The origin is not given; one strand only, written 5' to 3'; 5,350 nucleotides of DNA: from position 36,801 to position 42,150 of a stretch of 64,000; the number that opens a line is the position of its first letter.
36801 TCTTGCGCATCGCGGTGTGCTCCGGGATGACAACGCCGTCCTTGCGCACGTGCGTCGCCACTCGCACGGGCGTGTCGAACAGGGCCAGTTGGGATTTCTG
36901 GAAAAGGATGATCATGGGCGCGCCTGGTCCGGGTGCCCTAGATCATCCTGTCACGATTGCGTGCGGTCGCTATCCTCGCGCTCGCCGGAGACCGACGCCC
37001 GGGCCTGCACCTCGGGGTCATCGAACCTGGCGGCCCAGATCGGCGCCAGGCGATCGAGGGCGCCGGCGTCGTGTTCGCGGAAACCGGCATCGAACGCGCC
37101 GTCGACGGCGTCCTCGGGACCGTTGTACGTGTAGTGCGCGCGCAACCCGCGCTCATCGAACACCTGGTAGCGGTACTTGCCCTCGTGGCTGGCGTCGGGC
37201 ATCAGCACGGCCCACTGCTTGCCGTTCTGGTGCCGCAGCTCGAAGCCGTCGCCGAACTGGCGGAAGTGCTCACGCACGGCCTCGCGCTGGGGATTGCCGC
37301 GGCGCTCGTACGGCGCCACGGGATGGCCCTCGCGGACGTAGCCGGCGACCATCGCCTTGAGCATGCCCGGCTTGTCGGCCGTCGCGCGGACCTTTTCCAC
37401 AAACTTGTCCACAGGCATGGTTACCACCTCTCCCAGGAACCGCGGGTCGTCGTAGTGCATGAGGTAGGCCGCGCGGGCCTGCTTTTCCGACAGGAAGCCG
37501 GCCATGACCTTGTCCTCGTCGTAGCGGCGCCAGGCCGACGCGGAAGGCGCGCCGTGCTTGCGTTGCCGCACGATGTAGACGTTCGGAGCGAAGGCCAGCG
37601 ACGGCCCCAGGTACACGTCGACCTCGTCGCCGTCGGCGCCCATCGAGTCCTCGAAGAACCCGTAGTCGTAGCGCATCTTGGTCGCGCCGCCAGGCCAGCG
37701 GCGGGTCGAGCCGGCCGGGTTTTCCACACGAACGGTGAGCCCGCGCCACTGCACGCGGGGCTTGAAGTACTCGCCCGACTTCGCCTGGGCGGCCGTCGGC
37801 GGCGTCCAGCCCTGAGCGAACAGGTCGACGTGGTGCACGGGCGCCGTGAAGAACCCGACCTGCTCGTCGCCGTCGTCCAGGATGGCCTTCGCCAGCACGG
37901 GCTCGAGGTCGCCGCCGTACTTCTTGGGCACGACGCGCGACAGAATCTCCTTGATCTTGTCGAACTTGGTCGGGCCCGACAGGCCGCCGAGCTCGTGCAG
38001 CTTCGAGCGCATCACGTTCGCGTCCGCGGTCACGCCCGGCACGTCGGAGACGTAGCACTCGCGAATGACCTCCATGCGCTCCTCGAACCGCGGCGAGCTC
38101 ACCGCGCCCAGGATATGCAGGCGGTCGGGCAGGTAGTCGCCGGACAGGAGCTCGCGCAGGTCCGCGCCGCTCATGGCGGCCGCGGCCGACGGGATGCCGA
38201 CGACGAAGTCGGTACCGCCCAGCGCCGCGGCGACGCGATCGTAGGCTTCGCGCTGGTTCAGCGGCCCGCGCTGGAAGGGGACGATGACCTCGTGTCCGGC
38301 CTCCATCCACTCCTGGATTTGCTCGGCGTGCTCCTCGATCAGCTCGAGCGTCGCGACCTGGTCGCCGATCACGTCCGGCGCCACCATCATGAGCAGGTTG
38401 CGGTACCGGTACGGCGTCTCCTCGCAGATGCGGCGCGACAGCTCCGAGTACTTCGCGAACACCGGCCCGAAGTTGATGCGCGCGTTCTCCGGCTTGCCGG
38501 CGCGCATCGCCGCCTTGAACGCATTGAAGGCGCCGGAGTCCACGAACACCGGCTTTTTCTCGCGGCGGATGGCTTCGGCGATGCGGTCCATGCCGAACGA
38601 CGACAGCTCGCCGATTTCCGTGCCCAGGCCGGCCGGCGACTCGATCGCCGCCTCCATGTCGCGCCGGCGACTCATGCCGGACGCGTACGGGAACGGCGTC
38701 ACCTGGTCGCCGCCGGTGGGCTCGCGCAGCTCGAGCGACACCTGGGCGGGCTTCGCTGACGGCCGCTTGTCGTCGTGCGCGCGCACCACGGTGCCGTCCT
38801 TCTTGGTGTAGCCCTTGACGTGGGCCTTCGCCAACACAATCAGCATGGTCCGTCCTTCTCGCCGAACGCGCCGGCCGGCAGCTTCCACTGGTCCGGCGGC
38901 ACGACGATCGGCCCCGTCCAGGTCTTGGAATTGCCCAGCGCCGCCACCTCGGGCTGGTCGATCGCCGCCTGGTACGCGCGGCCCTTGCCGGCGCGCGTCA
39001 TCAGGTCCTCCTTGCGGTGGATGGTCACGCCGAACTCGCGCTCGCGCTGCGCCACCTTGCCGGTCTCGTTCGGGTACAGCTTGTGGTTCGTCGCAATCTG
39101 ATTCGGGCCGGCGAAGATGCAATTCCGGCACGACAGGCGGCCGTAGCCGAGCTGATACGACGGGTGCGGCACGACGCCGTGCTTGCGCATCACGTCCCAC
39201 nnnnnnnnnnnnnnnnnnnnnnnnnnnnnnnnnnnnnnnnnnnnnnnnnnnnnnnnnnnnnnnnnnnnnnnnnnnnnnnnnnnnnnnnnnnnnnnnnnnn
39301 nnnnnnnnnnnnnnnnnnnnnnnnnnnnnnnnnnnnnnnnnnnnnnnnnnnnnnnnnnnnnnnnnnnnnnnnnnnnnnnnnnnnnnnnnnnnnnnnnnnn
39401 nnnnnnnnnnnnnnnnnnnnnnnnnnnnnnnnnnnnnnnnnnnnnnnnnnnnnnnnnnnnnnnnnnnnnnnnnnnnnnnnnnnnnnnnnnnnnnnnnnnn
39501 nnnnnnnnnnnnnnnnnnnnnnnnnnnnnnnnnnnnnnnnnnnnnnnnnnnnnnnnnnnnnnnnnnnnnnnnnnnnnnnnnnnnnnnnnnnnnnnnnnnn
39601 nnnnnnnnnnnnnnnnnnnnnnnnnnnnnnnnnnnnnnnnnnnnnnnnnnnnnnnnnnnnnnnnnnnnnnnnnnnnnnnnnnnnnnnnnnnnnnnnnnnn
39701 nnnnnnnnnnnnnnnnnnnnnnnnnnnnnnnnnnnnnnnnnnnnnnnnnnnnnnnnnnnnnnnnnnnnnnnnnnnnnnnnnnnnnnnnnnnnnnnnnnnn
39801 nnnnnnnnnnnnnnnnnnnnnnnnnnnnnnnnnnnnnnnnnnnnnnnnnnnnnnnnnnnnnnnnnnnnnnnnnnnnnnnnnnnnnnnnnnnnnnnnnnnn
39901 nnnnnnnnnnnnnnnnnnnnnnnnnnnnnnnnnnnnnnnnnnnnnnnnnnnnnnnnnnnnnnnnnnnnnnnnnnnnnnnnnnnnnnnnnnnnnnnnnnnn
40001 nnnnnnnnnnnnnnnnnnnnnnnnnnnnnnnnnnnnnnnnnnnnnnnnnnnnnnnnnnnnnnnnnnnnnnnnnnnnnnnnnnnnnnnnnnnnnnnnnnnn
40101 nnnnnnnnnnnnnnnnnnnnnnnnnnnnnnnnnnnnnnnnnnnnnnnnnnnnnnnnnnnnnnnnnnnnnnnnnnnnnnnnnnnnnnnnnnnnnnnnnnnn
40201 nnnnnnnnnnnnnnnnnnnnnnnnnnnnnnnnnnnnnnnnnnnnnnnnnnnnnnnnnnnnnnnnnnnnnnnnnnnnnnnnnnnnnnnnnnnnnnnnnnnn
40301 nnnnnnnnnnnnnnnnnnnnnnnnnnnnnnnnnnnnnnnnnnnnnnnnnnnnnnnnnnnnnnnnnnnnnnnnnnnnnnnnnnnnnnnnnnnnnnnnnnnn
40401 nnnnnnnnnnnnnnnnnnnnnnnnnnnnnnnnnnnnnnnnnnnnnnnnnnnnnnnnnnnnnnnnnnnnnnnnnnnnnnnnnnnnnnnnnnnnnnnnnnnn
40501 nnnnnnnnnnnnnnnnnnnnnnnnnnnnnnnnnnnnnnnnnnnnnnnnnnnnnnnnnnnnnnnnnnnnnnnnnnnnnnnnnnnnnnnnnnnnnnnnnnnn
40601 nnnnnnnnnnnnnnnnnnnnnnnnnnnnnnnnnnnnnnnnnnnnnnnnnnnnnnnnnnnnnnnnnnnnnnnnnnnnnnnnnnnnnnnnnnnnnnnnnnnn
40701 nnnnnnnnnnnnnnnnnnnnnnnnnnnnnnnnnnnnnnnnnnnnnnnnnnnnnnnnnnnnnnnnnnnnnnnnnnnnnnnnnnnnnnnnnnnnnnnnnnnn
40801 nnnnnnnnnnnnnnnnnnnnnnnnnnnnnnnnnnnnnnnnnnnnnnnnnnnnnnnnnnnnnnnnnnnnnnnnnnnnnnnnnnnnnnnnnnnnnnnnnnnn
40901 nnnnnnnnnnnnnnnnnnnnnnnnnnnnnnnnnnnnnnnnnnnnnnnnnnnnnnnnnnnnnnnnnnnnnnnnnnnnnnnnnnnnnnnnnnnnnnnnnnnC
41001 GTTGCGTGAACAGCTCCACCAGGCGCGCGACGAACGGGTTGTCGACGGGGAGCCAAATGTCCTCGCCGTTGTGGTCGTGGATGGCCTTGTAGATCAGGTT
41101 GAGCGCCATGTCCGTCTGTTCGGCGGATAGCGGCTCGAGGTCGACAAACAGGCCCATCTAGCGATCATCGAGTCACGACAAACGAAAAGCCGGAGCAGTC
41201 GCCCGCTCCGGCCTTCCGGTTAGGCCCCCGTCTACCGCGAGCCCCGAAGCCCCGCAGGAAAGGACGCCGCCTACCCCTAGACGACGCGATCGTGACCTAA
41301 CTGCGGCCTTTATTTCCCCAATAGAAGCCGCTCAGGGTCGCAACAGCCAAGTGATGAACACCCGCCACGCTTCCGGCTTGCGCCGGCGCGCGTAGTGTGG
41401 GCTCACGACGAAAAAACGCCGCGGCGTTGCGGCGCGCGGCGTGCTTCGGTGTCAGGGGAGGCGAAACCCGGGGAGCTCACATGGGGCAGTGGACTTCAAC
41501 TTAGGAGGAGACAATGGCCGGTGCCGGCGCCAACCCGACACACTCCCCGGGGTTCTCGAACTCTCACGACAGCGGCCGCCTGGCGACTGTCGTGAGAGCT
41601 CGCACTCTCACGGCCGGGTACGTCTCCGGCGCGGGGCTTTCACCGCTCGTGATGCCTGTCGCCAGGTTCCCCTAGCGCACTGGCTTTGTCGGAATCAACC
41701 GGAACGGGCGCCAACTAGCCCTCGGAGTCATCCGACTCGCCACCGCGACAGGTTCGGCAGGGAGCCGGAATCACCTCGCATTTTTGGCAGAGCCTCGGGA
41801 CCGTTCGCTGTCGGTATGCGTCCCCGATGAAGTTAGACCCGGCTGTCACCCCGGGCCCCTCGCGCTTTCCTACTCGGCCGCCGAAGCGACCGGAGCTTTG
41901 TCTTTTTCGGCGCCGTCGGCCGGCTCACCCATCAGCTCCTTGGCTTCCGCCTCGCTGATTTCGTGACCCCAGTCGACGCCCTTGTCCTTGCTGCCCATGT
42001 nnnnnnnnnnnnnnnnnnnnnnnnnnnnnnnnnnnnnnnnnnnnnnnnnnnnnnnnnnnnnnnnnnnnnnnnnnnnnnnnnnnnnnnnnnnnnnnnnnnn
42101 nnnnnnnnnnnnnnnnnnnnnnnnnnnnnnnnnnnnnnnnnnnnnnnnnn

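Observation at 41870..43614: RelA/SpoT-homologue (toxSAS-like) domain protein right after the portal gene, coupled to an 81-aa ORF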

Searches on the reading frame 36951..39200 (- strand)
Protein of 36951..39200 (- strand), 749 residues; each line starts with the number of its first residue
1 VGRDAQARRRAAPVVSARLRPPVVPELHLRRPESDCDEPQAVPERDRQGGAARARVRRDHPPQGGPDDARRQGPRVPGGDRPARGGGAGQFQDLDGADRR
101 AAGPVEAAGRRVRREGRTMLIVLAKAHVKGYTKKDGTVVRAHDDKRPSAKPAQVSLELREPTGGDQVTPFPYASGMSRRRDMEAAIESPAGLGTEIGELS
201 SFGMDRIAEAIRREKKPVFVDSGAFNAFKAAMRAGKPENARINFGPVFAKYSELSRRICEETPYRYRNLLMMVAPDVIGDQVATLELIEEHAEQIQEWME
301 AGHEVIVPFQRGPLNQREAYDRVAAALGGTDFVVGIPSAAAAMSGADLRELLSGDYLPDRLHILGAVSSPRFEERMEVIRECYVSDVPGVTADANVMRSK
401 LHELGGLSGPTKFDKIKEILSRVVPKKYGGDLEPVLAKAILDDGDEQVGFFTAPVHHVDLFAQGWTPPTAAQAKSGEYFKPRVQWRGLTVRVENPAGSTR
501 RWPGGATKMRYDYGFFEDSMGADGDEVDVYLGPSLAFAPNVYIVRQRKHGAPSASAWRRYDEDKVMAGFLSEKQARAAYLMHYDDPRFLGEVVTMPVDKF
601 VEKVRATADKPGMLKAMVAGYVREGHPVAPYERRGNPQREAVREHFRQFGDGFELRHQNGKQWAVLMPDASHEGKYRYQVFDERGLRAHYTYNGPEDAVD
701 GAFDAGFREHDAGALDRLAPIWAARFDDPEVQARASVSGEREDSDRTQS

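Call 3: search_protein_families(library=pfam, proteins=[window:36951-39200:-], max_evalue=1)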
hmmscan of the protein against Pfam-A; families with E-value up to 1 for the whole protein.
window:36951-39200:- (749 aa): 3 families
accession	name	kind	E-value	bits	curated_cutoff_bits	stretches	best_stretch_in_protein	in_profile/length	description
PF18823.6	InPase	-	1e-30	106.8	26.8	1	471-603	2-133/135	Inorganic Pyrophosphatase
PF24198.1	DUF7423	-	0.03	15.2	27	1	232-302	18-82/84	Domain of unknown function (DUF7423)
PF00719.24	Pyrophosphatase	-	0.17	12.1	23.5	1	507-530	32-55/153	Inorganic pyrophosphatase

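Call 4: search_protein_families(library=phrogs, proteins=[window:36951-39200:-], max_evalue=0.1)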
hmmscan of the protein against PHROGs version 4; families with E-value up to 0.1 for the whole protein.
window:36951-39200:- (749 aa): 13 families
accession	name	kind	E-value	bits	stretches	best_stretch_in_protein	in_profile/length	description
phrog_37402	-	unknown function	9.4e-21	73.7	1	467-615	1098-1250/2639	-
phrog_4660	-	head and packaging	4.3e-16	59.4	1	481-598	635-747/765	minor head protein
phrog_938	-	lysis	4.7e-16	58.1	1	467-584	1496-1615/2185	endolysin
phrog_30335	-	unknown function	3.6e-15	55.1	1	467-605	757-893/2900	-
phrog_29900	-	unknown function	1.1e-14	54.2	1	467-626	764-924/1028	-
phrog_4272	-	unknown function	1.4e-13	51.2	1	468-604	122-255/764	-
phrog_5143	-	unknown function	2.7e-13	48.9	1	467-608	711-853/2204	-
phrog_20705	-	head and packaging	4.4e-13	49.4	1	466-603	16-153/690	virion structural protein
phrog_10089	-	moron, auxiliary metabolic gene and host takeover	8.3e-11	40.3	1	466-585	883-1002/4647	DarB-like antirestriction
phrog_33607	-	unknown function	2.2e-08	34.7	1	500-596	136-220/287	-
phrog_20105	-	unknown function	0.0046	17.7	0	613-637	7-31/251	-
phrog_982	-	unknown function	0.0062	17.5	1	227-304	31-106/114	-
phrog_887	-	moron, auxiliary metabolic gene and host takeover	0.061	13.2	1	208-297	48-120/509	queuine tRNA-ribosyltransferase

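Call 85: search_protein_families(library=padloc, proteins=[window:36951-39200:-], max_evalue=0.01)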
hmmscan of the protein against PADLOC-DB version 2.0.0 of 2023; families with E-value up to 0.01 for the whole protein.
window:36951-39200:- (749 aa): 0 families

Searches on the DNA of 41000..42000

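Call 62: search_rna_families(source=window, start=41000, end=42000, threshold=evalue, max_evalue=1)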
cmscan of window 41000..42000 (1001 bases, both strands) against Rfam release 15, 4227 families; matches with E-value up to 1: 2.
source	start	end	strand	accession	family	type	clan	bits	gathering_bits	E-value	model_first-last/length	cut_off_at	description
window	41179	41293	-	RF02346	ar35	Gene; sRNA;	-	18.5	45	0.6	1-144/144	no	Alphaproteobacterial sRNA ar35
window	41135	41214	+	RF01683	P6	Gene; sRNA;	-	15.9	50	0.082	1-510/510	no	Pseudomonas sRNA P6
